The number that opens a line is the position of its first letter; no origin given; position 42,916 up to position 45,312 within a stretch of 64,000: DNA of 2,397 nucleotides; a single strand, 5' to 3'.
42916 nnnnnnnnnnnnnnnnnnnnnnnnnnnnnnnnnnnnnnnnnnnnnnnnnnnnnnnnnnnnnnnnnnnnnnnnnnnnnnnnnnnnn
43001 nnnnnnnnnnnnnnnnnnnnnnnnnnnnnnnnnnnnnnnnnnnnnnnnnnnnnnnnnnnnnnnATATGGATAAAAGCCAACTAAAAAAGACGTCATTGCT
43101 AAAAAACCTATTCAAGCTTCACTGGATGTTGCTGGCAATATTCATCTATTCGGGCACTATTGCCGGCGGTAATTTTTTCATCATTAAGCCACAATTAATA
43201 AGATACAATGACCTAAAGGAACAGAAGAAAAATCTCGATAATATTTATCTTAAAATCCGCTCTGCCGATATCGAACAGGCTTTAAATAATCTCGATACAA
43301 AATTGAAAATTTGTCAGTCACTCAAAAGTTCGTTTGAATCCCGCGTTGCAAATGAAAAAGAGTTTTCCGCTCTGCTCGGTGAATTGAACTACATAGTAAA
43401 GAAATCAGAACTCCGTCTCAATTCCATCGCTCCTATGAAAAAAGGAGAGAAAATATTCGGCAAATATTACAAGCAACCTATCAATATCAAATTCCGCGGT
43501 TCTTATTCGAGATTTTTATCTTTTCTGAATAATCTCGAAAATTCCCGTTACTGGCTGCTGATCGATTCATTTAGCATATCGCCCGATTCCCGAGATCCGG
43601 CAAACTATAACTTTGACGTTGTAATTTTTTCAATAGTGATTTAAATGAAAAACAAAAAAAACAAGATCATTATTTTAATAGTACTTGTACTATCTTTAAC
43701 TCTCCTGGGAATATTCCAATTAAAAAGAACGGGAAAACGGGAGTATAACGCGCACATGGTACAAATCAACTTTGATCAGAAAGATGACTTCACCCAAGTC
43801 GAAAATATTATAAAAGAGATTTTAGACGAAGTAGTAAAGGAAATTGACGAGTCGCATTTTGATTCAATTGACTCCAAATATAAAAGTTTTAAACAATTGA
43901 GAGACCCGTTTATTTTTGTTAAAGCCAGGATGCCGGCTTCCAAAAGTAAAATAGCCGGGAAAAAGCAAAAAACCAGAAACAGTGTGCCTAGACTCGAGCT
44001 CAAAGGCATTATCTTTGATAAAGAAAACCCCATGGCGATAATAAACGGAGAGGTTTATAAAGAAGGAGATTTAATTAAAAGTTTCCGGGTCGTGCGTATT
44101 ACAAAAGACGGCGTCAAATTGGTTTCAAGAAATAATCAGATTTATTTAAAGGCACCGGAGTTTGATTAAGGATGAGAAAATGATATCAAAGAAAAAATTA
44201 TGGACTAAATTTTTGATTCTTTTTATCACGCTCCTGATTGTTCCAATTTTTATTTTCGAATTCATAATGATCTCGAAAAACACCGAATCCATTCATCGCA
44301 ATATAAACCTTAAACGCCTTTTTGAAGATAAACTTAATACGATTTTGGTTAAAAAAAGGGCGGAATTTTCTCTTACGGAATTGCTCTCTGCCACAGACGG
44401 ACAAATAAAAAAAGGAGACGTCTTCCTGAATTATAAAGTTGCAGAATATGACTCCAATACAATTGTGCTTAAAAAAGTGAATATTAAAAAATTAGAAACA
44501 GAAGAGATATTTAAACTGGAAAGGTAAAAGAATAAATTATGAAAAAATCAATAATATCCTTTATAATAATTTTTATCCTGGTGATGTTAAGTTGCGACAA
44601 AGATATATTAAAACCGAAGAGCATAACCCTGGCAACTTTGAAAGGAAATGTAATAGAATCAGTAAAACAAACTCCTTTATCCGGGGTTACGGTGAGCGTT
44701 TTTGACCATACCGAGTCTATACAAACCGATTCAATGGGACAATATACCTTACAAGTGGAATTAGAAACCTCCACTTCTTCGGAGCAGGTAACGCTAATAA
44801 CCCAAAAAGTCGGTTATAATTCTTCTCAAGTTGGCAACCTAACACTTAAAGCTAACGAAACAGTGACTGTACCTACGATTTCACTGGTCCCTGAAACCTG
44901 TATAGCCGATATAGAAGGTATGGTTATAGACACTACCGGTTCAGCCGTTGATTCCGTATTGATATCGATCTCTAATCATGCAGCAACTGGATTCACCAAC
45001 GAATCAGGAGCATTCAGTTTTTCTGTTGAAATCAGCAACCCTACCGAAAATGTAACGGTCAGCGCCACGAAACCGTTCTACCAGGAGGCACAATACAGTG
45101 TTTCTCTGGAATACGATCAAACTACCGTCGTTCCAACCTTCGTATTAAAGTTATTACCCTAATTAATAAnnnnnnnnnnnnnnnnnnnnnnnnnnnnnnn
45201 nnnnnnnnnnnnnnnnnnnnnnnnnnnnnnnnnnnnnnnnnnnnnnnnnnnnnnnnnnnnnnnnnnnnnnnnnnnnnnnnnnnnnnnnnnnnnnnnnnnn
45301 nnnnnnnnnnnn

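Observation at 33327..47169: Self-contained, PilT-less type IV filament locus with its own regulators and unassigned accessory genes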

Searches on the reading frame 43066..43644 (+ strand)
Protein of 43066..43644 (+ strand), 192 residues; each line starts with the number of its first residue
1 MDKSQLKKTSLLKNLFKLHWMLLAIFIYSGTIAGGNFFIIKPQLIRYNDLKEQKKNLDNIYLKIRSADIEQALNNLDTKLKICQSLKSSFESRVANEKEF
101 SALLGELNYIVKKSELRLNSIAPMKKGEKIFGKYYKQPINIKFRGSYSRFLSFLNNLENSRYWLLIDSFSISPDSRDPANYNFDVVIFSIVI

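Call 5: search_protein_families(library=pfam, proteins=[window:43066-43644:+], max_evalue=0.01)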
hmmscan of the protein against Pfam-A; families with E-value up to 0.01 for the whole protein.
window:43066-43644:+ (192 aa): 2 families
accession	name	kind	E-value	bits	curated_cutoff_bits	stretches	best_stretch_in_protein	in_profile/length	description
PF04350.18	PilO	-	3.1e-08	34.3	22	1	64-173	13-123/145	Pilus assembly protein, PilO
PF10741.14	T2SSM_b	-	0.004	17.5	21.7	1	100-174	16-88/111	Type II secretion system (T2SS), protein M subtype b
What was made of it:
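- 43066..43644 (+): PilO. Pfam PilO scores 34.3 against a cutoff of 22 (call 5).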

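Call 93: search_protein_families(library=ncbifam, proteins=[window:43066-43644:+], max_evalue=0.01)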
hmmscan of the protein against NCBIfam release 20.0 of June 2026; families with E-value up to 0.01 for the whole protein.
window:43066-43644:+ (192 aa): 2 families
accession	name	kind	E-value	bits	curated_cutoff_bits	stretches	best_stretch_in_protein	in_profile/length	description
NF040576.1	T2SS_GspM_XpsM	equivalog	8.3e-05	22.3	60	1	23-179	3-158/180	type II secretion system protein GspM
NF047568.1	PSM_export_PmtC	equivalog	0.0093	15.5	375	0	38-107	192-260/290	phenol-soluble modulin export ABC transporter ATP-binding protein PmtC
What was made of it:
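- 43066..43644 (+): Weak GspM hit (call 93).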

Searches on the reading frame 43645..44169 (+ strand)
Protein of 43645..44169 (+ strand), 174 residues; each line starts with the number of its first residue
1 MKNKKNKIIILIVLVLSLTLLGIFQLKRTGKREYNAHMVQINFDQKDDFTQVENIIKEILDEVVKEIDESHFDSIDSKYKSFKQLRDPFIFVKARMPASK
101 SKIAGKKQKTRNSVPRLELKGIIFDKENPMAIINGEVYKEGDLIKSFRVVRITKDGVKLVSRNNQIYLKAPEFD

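Call 5: search_protein_families(library=pfam, proteins=[window:43645-44169:+], max_evalue=0.01)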
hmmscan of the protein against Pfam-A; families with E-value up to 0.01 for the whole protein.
window:43645-44169:+ (174 aa): 1 family
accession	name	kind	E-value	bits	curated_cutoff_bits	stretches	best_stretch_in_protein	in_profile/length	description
PF16537.11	T2SSB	-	8.8e-06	25.7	28.4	1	114-169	1-59/60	Type II secretion system protein B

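Call 7: search_protein_families(library=ncbifam, proteins=[window:43645-44169:+], max_evalue=0.01)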
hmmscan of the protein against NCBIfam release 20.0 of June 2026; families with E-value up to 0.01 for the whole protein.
window:43645-44169:+ (174 aa): 1 family
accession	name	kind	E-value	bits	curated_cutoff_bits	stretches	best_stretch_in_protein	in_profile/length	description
TIGR02500.1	type_III_yscD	equivalog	0.0018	17.3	86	1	96-166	338-409/413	type III secretion system inner membrane ring subunit SctD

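Call 69: search_protein_families(library=pfam, alignment_id=A2, max_evalue=1)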
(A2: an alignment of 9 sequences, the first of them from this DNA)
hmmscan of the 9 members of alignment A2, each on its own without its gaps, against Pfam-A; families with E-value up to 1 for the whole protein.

A. member 1, seq(174 aa): 6 families
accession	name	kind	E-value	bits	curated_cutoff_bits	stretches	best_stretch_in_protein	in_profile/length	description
PF16537.11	T2SSB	-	8.8e-06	25.7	28.4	1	114-169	1-59/60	Type II secretion system protein B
PF23893.1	Y4YQ_C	-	0.012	15.9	27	1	127-166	10-50/53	Uncharacterised protein Y4YQ C-terminal domain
PF19458.4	DUF5995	-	0.059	13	27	1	44-98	132-188/225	Family of unknown function (DUF5995)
PF18013.6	Phage_lysozyme2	-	0.1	13.2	28.2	1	20-81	47-104/140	Phage tail lysozyme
PF05380.18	Peptidase_A17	-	0.15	12.4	22.3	1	94-124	109-137/162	Pao retrotransposon peptidase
PF03739.19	LptF_LptG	-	0.17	11.3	27.9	1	93-157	114-180/353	Lipopolysaccharide export system permease LptF/LptG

B. families by the number of members that match (of 9 scanned): 16 families
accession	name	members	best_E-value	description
PF16537.11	T2SSB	9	2.5e-06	Type II secretion system protein B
PF23893.1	Y4YQ_C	7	1.5e-05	Uncharacterised protein Y4YQ C-terminal domain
PF23862.1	CdsD_C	6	0.00025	CdsD C-terminal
PF11356.14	T2SSC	2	0.0039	Type II secretion system protein C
PF16879.10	Sin3a_C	1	0.043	C-terminal domain of Sin3a protein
PF19458.4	DUF5995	1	0.059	Family of unknown function (DUF5995)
PF16767.10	KinB_sensor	1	0.062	Sensor domain of alginate biosynthesis sensor protein KinB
PF18013.6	Phage_lysozyme2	1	0.1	Phage tail lysozyme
PF05380.18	Peptidase_A17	1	0.15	Pao retrotransposon peptidase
PF03739.19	LptF_LptG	1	0.17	Lipopolysaccharide export system permease LptF/LptG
PF22647.2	EF_0837-like_N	1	0.19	Deacetylase EF_0837-like composite domain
PF00813.25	FliP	1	0.21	FliP family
PF09637.15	Med18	1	0.27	Med18 protein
PF11446.13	DUF2897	1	0.31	Protein of unknown function (DUF2897)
PF00615.24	RGS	1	0.5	Regulator of G protein signaling domain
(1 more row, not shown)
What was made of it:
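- The PilP-position protein is bitopic with a GspB/GspC-like domain (call 69). The PilP-position protein is bitopic with weak GspB/GspC hits (call 69).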

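Call 70: search_solved_structures(query=A2, max_evalue=10)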
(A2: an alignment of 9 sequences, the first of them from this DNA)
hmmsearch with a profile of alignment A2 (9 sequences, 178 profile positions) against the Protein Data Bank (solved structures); distinct sequences matched with E-value up to 10: 2.
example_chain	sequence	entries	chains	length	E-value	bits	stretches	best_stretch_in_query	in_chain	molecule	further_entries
4wfw_A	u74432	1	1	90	0.26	14.2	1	135-174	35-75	General secretion pathway protein B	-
1i3j_A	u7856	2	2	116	0.85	12.5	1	98-130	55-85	INTRON-ASSOCIATED ENDONUCLEASE 1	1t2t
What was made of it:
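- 43645..44169 (+): PilP-position protein: a bitopic protein (not a lipoprotein) with an RDPF motif, a Lys/Pro linker and a C-terminal GspB/GspC-HR-like beta domain. Presumed link to the secretin. A weak match to the GspB structure 4wfw (call 70).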

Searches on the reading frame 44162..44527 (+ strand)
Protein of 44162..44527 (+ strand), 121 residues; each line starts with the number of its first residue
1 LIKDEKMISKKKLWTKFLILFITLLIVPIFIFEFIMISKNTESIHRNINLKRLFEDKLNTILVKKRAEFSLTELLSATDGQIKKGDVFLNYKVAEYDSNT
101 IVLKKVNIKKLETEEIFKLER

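Call 5: search_protein_families(library=pfam, proteins=[window:44162-44527:+], max_evalue=0.01)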
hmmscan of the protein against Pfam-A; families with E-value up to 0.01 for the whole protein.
window:44162-44527:+ (121 aa): 0 families
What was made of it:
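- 44162..44527 (+): 121-aa bitopic protein, lineage-specific, unassigned. No family hit (call 5).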

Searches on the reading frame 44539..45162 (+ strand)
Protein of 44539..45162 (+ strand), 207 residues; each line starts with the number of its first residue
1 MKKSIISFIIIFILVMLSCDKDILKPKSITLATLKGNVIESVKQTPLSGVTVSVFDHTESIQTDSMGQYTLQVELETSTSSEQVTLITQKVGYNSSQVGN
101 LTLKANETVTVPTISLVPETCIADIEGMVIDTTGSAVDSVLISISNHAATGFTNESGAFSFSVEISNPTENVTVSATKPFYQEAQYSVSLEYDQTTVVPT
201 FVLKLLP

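Call 5: search_protein_families(library=pfam, proteins=[window:44539-45162:+], max_evalue=0.01)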
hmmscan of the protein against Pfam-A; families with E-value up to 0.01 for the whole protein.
window:44539-45162:+ (207 aa): 7 families
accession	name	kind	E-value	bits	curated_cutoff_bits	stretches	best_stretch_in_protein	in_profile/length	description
PF13620.12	CarboxypepD_reg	-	7.6e-16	58.7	32.3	2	125-203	2-81/82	Carboxypeptidase regulatory-like domain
PF13715.12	CarbopepD_reg_2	-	2.4e-12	47.1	32.2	2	34-110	1-71/88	CarboxypepD_reg-like domain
PF25020.1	TTR_TEN1-4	-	4.2e-09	36.6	27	1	123-202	7-85/86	Teneurin TTR-like domain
PF25548.1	DUF7926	-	9.3e-05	23.1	33.5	1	142-192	85-135/181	Domain of unknown function (DUF7926)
PF17789.7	MG4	-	0.0019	18.8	24.7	0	129-177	22-74/95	Macroglobulin domain MG4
PF23603.1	Ubiquitin_TPR1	-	0.003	17.7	27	0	26-65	19-58/69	Telomere repeat-binding protein 1-like, ubiquitin-like domain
PF16371.11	MetallophosN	-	0.0044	17.7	35.6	0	42-74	5-34/77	N terminal of Calcineurin-like phosphoesterase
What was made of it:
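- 44539..45162 (+): Lipoprotein with tandem CarboxypepD_reg beta-sandwich domains, lineage-specific, with a variable repeat number; possibly secretin-associated. Pfam (call 5).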

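Call 93: search_protein_families(library=ncbifam, proteins=[window:44539-45162:+], max_evalue=0.01)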
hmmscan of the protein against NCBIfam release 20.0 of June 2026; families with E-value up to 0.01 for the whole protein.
window:44539-45162:+ (207 aa): 1 family
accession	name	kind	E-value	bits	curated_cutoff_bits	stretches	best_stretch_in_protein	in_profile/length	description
TIGR04056.1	OMP_RagA_SusC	subfamily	0.002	16.5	368.25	0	33-98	2-59/981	SusC/RagA family TonB-linked outer membrane protein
